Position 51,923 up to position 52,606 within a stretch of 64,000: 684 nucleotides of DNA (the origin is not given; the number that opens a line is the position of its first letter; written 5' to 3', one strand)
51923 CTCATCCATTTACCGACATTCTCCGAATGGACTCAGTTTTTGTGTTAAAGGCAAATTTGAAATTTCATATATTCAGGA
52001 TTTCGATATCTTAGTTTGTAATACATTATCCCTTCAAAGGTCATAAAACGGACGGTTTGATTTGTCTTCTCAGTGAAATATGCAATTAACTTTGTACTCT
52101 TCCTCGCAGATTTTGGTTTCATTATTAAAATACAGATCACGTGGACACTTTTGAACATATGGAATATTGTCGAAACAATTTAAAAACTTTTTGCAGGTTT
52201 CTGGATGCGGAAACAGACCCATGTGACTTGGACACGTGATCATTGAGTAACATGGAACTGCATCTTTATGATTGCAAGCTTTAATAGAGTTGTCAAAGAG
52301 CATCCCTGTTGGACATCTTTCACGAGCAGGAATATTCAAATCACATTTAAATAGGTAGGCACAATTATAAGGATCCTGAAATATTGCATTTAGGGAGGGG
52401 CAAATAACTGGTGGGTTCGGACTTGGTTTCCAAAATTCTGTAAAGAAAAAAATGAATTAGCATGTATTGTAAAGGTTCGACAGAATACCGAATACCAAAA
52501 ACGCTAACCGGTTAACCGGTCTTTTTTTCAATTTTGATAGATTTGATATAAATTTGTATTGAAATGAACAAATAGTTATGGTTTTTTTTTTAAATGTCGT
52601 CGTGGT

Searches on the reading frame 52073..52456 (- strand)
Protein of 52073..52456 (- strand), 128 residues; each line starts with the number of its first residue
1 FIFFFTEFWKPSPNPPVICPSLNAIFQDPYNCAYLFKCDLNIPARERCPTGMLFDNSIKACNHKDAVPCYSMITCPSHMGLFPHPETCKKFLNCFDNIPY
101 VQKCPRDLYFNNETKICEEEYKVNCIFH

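Call 48: search_protein_families(library=pfam, max_evalue=0.01, proteins=[window:52073-52456:-])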
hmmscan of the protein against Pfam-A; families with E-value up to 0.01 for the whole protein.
window:52073-52456:- (128 aa): 1 family
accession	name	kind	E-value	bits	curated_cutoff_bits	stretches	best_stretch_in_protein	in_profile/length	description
PF01607.29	CBM_14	-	3.8e-20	72.2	22.1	2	75-125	1-53/53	Chitin binding Peritrophin-A domain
